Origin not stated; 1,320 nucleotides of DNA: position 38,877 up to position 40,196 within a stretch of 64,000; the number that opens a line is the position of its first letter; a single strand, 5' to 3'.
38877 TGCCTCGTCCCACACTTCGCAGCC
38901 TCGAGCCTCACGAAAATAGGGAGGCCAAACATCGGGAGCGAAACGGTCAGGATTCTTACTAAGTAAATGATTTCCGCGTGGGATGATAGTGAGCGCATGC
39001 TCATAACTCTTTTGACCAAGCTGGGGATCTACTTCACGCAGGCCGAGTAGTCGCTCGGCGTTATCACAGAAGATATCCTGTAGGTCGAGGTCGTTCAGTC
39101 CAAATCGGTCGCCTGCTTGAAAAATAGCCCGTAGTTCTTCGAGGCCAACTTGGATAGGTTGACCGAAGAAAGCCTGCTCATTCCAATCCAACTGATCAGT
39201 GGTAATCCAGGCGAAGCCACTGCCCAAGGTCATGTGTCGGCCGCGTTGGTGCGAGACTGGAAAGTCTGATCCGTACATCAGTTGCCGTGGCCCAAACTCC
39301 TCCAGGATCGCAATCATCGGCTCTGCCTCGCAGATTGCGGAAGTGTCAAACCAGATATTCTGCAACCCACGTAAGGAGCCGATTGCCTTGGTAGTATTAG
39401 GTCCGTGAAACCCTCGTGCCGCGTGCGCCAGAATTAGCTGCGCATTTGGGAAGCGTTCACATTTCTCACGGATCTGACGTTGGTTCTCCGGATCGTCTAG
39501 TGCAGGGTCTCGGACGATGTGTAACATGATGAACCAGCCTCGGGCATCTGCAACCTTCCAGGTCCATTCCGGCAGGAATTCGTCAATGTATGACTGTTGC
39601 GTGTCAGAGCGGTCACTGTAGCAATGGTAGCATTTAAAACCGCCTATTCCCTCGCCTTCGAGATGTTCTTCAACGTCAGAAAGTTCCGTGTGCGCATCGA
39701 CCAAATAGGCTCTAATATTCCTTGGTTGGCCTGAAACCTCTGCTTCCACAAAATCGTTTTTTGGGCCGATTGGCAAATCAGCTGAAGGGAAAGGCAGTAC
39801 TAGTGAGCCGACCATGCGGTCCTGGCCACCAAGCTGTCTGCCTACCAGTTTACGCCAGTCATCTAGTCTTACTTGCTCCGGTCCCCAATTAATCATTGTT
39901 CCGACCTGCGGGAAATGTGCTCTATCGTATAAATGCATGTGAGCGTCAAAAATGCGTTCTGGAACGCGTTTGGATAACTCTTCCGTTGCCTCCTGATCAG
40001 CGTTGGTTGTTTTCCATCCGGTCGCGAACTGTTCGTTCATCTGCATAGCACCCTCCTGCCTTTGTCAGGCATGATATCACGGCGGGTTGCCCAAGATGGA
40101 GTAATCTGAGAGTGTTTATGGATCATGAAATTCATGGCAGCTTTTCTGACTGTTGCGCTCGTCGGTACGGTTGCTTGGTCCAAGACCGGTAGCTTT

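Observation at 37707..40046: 779-aa fusion of an amidohydrolase_2 metal hydrolase with a class-III PLP aminotransferase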

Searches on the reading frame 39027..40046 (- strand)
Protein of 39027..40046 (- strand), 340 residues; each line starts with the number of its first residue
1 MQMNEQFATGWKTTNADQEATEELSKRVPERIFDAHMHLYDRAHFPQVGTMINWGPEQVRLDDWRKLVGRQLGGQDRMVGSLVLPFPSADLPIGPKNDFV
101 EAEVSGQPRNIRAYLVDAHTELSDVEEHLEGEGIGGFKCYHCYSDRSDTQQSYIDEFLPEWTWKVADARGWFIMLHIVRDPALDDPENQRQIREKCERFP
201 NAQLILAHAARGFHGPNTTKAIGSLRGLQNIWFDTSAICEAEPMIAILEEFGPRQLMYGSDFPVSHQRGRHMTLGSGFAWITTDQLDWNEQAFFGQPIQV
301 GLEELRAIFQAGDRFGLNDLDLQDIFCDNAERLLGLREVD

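Call 12: search_solved_structures(query=window:39027-40046:-, max_evalue=10, show_alignments=3)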
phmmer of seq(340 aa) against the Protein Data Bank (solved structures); distinct sequences matched with E-value up to 10: 4.
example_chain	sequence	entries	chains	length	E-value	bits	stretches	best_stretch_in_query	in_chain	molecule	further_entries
3cjp_A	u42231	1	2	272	0.0014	21.3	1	184-265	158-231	Predicted amidohydrolase, dihydroorotase family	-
5hmn_A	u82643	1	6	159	0.16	14.4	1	205-266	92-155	AAC3-I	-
2f6k_A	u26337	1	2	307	0.8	12.1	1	224-291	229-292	metal-dependent hydrolase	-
9ya0_FA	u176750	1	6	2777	0.93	11.9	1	223-295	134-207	FLM1, TGME49_271780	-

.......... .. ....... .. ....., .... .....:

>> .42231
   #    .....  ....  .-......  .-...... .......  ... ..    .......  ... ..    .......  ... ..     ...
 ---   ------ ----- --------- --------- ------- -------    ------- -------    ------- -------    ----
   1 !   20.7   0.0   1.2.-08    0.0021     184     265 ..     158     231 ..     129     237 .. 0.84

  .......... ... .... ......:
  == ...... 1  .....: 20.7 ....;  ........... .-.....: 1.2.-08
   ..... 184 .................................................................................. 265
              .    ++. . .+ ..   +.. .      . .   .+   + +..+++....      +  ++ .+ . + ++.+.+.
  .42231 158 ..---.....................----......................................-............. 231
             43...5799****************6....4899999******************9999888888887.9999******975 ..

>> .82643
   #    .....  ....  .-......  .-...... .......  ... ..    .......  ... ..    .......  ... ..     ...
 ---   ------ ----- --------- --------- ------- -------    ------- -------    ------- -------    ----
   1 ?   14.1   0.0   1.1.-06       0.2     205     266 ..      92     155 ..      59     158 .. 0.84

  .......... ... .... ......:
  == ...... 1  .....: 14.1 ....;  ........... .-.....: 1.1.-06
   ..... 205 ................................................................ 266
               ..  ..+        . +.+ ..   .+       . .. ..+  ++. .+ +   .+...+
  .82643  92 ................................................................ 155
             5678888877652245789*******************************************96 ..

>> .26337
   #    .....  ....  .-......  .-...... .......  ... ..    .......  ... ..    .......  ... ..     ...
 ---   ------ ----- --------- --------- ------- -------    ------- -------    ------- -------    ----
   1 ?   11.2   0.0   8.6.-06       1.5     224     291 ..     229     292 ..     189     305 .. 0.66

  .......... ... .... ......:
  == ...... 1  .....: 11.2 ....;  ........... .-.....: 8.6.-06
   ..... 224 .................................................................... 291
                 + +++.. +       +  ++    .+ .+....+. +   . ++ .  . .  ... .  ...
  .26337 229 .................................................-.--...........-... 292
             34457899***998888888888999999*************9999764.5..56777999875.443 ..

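Call 13: search_protein_families(library=ncbifam, proteins=[window:39030-40046:-], max_evalue=0.001)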
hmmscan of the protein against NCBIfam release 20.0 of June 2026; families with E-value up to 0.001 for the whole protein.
window:39030-40046:- (339 aa): 0 families

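Call 30: search_solved_structures(query=A2, max_evalue=1, show_alignments=3)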
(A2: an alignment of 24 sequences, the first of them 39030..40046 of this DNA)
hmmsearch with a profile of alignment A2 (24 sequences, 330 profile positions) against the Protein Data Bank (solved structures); distinct sequences matched with E-value up to 1: 28.
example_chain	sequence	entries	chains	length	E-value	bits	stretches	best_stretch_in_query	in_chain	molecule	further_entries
3cjp_A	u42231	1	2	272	6.1e-06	28.5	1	179-254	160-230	Predicted amidohydrolase, dihydroorotase family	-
2f6k_A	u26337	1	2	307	8.1e-06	28.1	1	187-259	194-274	metal-dependent hydrolase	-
3ij6_A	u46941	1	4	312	8.3e-05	24.8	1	187-254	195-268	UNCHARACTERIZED METAL-DEPENDENT HYDROLASE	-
4dlf_A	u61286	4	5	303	0.0011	21.1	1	232-257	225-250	Amidohydrolase 2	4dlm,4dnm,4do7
3s4t_A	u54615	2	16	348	0.0016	20.5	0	81-127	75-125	Amidohydrolase 2 | Gamma-resorcylate decarboxylase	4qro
2ffi_A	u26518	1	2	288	0.0054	18.8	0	232-258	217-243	2-pyrone-4,6-dicarboxylic acid hydrolase, putative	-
6uvz_A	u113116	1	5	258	0.011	17.8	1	188-261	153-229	Amidohydrolase 2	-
7wmb_A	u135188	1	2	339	0.17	13.9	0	219-257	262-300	Amidohydrolase 2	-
7wkm_A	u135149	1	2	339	0.17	13.9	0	219-257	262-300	Amidohydrolase 2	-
7wjr_A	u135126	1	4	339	0.17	13.9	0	219-257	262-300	2,3-dihydroxybenzoate decarboxylase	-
7a19_A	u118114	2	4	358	0.2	13.7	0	219-257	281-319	Amidohydrolase 2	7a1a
7wkl_A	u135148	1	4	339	0.22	13.6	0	219-255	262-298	Amidohydrolase 2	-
5vn5_A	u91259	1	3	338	0.24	13.5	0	216-253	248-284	2,2',3-trihydroxy-3'-methoxy-5,5'-dicarboxybiphenyl meta-cleavage compound hydrolase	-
4hjw_A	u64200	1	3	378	0.25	13.4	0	220-253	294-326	Uracil-5-carboxylate decarboxylase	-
6e6i_A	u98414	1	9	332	0.47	12.5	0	216-253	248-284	2,2',3-trihydroxy-3'-methoxy-5,5'-dicarboxybiphenyl meta-cleavage compound hydrolase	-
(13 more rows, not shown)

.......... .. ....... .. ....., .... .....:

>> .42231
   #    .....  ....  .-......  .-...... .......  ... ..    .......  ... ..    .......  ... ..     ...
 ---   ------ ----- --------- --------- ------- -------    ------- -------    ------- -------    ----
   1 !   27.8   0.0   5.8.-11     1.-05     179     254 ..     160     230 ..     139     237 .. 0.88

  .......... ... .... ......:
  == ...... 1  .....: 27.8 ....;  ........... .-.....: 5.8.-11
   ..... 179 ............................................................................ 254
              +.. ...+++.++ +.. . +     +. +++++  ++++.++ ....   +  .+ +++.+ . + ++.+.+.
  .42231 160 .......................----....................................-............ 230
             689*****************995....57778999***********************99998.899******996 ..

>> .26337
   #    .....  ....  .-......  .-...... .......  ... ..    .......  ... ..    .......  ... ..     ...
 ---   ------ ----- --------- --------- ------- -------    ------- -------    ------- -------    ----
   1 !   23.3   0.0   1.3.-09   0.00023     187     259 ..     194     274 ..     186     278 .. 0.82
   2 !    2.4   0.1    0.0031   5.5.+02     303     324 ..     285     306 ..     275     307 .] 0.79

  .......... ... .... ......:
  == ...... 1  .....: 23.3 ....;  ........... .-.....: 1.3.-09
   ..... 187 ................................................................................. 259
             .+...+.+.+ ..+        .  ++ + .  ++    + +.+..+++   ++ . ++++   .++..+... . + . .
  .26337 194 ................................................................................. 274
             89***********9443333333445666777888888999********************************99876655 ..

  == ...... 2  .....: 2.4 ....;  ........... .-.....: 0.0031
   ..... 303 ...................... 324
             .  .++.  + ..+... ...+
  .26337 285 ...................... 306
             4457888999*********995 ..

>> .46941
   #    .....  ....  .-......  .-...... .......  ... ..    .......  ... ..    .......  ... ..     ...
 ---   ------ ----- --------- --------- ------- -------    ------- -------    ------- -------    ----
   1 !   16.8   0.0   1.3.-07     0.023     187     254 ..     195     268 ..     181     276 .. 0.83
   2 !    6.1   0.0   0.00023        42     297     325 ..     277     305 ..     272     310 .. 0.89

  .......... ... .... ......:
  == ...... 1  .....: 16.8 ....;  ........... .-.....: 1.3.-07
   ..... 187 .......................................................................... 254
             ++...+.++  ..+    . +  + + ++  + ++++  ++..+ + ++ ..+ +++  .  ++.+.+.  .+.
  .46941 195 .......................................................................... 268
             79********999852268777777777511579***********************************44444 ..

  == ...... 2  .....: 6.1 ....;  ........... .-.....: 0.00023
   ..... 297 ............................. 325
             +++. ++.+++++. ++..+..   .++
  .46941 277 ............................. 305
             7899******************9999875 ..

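Call 45: predict_structure(alignment_id=A3)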
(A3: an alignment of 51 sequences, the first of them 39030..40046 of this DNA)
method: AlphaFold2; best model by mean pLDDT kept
length: 339 residues; sequences in the alignment: 51
mean_pLDDT: 94.7   pTM: 0.93
mean pLDDT of the five models: 94.7, 93.2, 92.8, 92.3, 91.5
residues with pLDDT >= 90: 288; 70-90: 47; 50-70: 4; < 50: 0
segments of 3 or more residues with pLDDT < 50: none
pLDDT, mean of each block of 10 residues (from residue 1): 68 94 98 98 89 92 98 98 95 94 97 97 97 97 95 96 98 95 96 98 97 89 98 98 98 98 95 91 86 90 98 98 98 93
secondary structure, 60 per line:
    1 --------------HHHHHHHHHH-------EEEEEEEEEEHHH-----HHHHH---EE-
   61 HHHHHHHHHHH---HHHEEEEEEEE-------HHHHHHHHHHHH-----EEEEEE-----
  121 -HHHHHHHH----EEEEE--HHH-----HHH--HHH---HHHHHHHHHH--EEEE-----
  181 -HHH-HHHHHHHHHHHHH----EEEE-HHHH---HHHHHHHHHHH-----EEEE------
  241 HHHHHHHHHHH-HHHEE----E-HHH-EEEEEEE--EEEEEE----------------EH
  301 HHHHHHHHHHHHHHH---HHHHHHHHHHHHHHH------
elements in order: H15-24 E32-41 H50-54 H61-71 E78-85 H93-104 E110-115 H122-129 E134-138 H160-169 E172-175 H186-198 E203-206 H208-211 H215-225 E231-234 H241-251 E268-274 E277-282 H300-315 H319-333

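Call 77: search_protein_representatives(protein=window:39030-40046:-)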
Query: 339 residues. Proteins with E-value up to 0.001 (for the whole library): 706; up to 1e-10: 419; up to 1e-30: 128. The best 150 are listed.
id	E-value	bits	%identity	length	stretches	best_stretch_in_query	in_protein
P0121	1.1e-116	406.4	55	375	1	5-336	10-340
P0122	4.4e-108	378.1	50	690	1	6-338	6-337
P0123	1.1e-94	334.0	49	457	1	9-338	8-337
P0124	1.5e-85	304.0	46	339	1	10-337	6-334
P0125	1.7e-85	303.8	77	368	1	51-217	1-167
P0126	1.3e-83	297.7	87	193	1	128-269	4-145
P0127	9.8e-82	291.5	98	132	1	1-131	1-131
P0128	1.1e-79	284.8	44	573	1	14-337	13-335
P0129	3.0e-79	283.3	41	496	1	8-337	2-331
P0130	4.4e-79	282.7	43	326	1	24-338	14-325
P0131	1.5e-78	281.0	40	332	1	10-335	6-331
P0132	9.9e-77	275.0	41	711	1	9-338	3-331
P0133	1.2e-75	271.5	45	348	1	22-334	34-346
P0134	1.5e-74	267.8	42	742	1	15-339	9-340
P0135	1.8e-74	267.6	43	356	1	11-334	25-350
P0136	9.4e-71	255.3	38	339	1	9-337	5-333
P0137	4.9e-70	253.0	39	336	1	11-336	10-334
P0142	1.6e-62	228.2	36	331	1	10-335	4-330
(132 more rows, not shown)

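Call 78: find_encoding_contigs(protein=P0124, flank=8000, max_places=3)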
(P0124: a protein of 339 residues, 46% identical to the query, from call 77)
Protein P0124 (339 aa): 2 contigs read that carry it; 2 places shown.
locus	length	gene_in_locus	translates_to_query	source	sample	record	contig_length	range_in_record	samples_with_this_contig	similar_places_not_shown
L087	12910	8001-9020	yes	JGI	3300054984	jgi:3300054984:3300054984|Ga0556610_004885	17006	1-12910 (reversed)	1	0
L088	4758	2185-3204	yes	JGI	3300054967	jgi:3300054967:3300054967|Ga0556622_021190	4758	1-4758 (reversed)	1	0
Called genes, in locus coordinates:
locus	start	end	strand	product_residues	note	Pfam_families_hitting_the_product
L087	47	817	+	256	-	PF25470:DUF7901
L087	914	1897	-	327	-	-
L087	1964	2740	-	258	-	PF00106:adh_short, PF08659:KR, PF13561:adh_short_C2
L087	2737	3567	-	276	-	PF03328:HpcH_HpaI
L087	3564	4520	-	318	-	PF01408:GFO_IDH_MocA (faint)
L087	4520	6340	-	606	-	PF00474:SSF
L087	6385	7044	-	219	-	PF00392:GntR, PF07729:FCD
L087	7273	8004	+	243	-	PF05721:PhyH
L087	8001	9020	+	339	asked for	PF04909:Amidohydro_2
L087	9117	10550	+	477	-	PF06253:MTTB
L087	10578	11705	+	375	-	PF13088:BNR_2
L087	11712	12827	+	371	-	PF01208:URO-D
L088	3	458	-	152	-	?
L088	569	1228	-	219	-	PF00392:GntR, PF07729:FCD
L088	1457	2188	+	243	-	PF05721:PhyH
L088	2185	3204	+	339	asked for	PF04909:Amidohydro_2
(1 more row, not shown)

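Call 79: find_encoding_contigs(protein=P0131, flank=8000, max_places=3)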
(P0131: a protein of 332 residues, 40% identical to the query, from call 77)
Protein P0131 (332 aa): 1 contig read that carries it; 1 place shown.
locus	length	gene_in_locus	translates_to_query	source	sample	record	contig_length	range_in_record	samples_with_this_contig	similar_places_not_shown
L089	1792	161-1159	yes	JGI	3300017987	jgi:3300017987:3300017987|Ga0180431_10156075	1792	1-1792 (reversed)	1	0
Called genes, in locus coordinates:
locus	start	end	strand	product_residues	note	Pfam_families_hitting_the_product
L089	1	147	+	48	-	?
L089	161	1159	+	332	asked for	PF04909:Amidohydro_2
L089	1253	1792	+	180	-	?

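Call 80: find_encoding_contigs(protein=P0136, flank=8000, max_places=3)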
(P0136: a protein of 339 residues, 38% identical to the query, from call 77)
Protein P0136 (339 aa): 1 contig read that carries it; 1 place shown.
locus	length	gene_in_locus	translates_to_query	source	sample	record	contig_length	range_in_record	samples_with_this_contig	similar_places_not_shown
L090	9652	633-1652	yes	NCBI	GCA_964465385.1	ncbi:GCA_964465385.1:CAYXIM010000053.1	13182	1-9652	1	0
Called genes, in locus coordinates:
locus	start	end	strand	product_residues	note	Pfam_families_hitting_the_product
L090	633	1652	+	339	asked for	PF04909:Amidohydro_2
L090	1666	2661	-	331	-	PF04909:Amidohydro_2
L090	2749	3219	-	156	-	-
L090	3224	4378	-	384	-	PF07969:Amidohydro_3 (faint), PF01979:Amidohydro_1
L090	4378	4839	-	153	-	-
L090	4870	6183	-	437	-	PF04734:Ceramidase_alk (weak)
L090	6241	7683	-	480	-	PF00370:FGGY_N, PF02782:FGGY_C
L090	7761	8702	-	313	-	-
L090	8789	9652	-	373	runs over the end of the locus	PF07969:Amidohydro_3 (faint), PF01979:Amidohydro_1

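Call 82: find_encoding_contigs(protein=P0137, flank=10000, max_places=3)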
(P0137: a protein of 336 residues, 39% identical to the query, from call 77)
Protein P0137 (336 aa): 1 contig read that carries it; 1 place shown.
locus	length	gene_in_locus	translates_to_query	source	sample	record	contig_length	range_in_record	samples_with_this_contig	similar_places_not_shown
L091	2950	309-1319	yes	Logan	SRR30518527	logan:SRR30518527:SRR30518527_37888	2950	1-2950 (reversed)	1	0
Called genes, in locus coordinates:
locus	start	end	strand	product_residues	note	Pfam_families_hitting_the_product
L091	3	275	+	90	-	?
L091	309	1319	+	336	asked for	PF04909:Amidohydro_2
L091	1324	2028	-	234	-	PF00392:GntR, PF08279:HTH_11 (weak), PF07729:FCD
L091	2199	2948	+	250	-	?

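Call 83: find_encoding_contigs(protein=P0142, flank=10000, max_places=3)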
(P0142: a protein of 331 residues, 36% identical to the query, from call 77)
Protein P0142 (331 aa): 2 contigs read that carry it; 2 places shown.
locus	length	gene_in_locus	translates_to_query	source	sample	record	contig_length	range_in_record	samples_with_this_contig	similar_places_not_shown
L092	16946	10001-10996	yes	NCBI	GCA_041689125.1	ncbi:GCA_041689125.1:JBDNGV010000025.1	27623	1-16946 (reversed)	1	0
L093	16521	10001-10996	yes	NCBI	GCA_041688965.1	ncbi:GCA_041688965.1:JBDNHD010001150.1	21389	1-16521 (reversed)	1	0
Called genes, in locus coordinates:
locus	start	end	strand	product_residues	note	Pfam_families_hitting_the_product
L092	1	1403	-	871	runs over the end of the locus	PF13415:Beta-prop_FBX42 (faint), PF24996:NANM, PF01344:Kelch_1 (faint), PF24681:Kelch_KLHDC2_KLHL20_DRC7, PF24996:NANM, PF00474:SSF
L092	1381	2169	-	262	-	PF00106:adh_short, PF01370:Epimerase (weak), PF08659:KR, PF13561:adh_short_C2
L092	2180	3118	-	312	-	PF00248:Aldo_ket_red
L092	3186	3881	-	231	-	PF00392:GntR, PF13545:HTH_Crp_2 (faint), PF07729:FCD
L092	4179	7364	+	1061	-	PF13620:CarboxypepD_reg (weak), PF13715:CarbopepD_reg_2, PF07715:Plug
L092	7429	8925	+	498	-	PF14322:SusD-like_3, PF12771:SusD-like_2 (weak), PF07980:SusD_RagB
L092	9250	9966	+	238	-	PF05721:PhyH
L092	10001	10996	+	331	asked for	PF04909:Amidohydro_2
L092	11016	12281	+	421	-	PF24316:Tli3 (faint), PF13859:BNR_3, PF02012:BNR (faint), PF13088:BNR_2, PF15902:Sortilin-Vps10 (faint)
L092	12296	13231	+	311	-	-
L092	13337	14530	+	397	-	PF24316:Tli3 (faint), PF13859:BNR_3, PF13088:BNR_2, PF15902:Sortilin-Vps10 (faint), PF02012:BNR (faint)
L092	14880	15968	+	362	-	PF02012:BNR (faint), PF24316:Tli3 (faint), PF13859:BNR_3 (weak), PF13088:BNR_2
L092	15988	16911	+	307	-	PF24827:AstE_AspA_cat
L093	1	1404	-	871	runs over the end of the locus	PF13415:Beta-prop_FBX42 (faint), PF24996:NANM, PF01344:Kelch_1 (faint), PF24681:Kelch_KLHDC2_KLHL20_DRC7, PF24996:NANM, PF00474:SSF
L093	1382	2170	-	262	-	PF00106:adh_short, PF01370:Epimerase (weak), PF08659:KR, PF13561:adh_short_C2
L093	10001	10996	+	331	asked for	PF04909:Amidohydro_2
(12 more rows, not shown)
